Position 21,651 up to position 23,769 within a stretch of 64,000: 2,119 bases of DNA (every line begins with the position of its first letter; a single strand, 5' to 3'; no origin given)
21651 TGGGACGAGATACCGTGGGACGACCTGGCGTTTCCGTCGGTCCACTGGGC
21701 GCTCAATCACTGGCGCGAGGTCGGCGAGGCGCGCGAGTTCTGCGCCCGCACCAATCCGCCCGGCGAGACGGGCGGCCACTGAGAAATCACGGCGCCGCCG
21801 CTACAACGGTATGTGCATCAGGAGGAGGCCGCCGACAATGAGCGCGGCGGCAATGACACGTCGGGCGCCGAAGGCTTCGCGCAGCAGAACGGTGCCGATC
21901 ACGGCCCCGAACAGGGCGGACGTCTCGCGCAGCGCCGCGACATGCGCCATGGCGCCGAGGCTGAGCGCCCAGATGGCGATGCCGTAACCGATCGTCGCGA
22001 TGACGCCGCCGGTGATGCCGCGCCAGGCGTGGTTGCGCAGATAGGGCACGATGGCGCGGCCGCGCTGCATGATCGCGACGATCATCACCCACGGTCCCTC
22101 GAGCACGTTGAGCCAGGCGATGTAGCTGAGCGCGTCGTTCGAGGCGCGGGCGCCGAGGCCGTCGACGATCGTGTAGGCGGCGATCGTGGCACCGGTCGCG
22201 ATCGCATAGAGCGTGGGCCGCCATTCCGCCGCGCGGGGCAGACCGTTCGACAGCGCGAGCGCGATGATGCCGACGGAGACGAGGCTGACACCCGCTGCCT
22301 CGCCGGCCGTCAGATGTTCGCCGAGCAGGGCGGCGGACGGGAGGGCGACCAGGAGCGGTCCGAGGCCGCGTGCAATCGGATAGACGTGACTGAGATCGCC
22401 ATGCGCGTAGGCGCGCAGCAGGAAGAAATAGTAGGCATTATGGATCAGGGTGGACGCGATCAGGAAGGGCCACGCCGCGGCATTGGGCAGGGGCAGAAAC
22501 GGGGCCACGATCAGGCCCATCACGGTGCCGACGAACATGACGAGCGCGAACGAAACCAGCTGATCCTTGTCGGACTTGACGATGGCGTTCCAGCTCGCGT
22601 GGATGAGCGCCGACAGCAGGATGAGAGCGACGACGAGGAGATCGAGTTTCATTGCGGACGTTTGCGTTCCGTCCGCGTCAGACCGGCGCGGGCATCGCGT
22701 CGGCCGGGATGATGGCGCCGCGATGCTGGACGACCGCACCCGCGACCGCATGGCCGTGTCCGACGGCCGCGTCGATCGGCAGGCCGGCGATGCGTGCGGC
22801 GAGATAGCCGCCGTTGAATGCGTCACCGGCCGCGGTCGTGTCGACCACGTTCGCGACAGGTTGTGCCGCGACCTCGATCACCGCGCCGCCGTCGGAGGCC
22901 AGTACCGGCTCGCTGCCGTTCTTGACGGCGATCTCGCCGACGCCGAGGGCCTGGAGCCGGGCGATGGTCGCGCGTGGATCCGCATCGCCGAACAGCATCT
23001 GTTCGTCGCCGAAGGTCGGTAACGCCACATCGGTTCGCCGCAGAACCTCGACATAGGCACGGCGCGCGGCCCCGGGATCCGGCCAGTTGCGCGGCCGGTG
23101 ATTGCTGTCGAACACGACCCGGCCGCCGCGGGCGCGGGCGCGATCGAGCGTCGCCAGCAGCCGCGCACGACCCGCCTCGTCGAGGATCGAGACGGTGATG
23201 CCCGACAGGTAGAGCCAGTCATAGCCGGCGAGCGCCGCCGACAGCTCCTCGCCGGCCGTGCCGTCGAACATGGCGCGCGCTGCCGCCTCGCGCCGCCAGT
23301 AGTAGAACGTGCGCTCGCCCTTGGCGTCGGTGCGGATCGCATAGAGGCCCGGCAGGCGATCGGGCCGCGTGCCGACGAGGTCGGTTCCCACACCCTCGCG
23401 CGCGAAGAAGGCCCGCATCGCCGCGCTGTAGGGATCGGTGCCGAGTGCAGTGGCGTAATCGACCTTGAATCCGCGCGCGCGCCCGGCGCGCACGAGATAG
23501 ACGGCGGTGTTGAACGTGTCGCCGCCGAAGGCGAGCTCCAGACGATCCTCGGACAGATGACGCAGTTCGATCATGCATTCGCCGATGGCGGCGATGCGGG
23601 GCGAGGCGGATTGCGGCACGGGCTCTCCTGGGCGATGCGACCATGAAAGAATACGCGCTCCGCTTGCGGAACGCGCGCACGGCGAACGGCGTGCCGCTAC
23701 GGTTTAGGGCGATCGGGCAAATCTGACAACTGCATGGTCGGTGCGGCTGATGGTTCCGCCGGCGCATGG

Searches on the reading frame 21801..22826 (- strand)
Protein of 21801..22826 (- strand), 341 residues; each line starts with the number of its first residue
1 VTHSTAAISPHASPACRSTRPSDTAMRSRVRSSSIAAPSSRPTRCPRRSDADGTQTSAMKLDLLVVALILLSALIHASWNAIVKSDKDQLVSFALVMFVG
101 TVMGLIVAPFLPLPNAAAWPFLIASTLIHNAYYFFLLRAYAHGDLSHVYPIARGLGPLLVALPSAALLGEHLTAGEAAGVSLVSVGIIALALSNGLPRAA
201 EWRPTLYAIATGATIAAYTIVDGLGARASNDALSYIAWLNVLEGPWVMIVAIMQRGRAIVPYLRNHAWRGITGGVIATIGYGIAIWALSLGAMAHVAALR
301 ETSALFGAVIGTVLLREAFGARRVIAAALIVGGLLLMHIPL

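Call 4: search_protein_families(library=ncbifam, proteins=[window:21801-22826:-])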
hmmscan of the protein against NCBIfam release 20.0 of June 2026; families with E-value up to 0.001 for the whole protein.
window:21801-22826:- (341 aa): 1 family
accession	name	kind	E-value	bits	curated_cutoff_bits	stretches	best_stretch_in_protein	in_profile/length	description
TIGR03340.1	phn_DUF6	hypoth_equivalog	4.4e-47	161.1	288.15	1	65-336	2-280/281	phosphonate utilization associated putative membrane protein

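Call 5: search_protein_families(library=pfam, proteins=[window:21801-22826:-])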
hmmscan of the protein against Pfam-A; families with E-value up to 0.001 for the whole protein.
window:21801-22826:- (341 aa): 1 family
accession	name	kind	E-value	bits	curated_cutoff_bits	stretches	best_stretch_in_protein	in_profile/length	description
PF00892.27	EamA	-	4.7e-14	53.3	28.2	2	206-337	5-133/135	EamA-like transporter family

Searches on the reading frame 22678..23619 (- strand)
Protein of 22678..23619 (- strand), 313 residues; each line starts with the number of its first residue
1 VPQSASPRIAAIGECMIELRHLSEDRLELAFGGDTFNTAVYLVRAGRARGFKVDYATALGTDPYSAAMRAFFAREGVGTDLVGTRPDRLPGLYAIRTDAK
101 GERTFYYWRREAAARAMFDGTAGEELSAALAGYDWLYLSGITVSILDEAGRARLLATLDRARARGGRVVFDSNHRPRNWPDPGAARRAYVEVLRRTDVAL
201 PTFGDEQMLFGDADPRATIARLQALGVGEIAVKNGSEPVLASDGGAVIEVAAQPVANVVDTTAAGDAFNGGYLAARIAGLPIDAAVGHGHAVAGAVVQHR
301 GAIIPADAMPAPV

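Call 4: search_protein_families(library=ncbifam, proteins=[window:22678-23619:-])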
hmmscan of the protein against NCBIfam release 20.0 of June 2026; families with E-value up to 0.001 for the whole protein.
window:22678-23619:- (313 aa): 16 families
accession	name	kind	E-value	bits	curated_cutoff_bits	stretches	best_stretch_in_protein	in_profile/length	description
NF052444.1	DhDoxglucKinKdgK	equivalog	1.1e-110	369.8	400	1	8-310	2-303/303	2-dehydro-3-deoxygluconokinase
TIGR04382.1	myo_inos_iolC_N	equivalog_domain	4.5e-30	105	300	1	29-310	31-300/309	5-dehydro-2-deoxygluconokinase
NF040938.1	KDG_KDGal_kin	equivalog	5.1e-23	81.6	400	1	10-301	2-288/305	bifunctional 2-dehydro-3-deoxygluconokinase/2-dehydro-3-deoxygalactonokinase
NF049991.1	TagKinase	equivalog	6.7e-22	77.7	420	1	53-303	58-302/321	tagatose kinase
NF006957.1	PRK09434.1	equivalog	2.3e-21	76.6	450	1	8-275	3-259/302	fructokinase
NF041332.1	KDG_KDGal_kin_Halo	equivalog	7.2e-21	74.9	440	1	11-294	6-289/320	bifunctional 2-dehydro-3-deoxygluconokinase/2-dehydro-3-deoxygalactonokinase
TIGR02152.1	D_ribokin_bact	equivalog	9.3e-17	61.3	299.65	1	188-302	168-286/298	ribokinase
NF008353.0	PRK11142.1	equivalog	4.3e-16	59.3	341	1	26-302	33-289/307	ribokinase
NF007321.0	PRK09813.1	equivalog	3.5e-15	56.2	247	1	215-302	174-260/261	fructoselysine 6-kinase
NF041633.1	trifunc_aldol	exception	5.1e-13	48.3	700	1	5-212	240-445/580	KHG/KDPG aldolase/sugar kinase fusion protein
NF041134.1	R1P_kin_Thcocales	equivalog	3.9e-07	29.8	500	1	230-306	197-275/291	ADP-dependent ribose-1-phosphate kinase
TIGR03828.1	pfkB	equivalog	3.3e-06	26.4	292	1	219-305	205-290/305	1-phosphofructokinase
NF047869.1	myo_kin_aldol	exception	5e-06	25.1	600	1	46-312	48-324/586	bifunctional 5-dehydro-2-deoxygluconokinase/5-dehydro-2-deoxyphosphogluconate aldolase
NF041320.1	pfkB_Halo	equivalog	1.5e-05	24.6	400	1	220-305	201-285/302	1-phosphofructokinase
TIGR03168.1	1-PFK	subfamily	1.9e-05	23.8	216.4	1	219-304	205-289/305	hexose kinase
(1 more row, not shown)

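Call 5: search_protein_families(library=pfam, proteins=[window:22678-23619:-])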
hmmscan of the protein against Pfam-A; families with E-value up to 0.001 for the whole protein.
window:22678-23619:- (313 aa): 2 families
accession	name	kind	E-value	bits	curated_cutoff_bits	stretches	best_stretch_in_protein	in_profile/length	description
PF00294.29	PfkB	-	1.3e-51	176.1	25.8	1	8-307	3-300/302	pfkB family carbohydrate kinase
PF25270.1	Khk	-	1.9e-05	24.5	35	1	216-298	267-348/365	Prokaryotic ketohexokinase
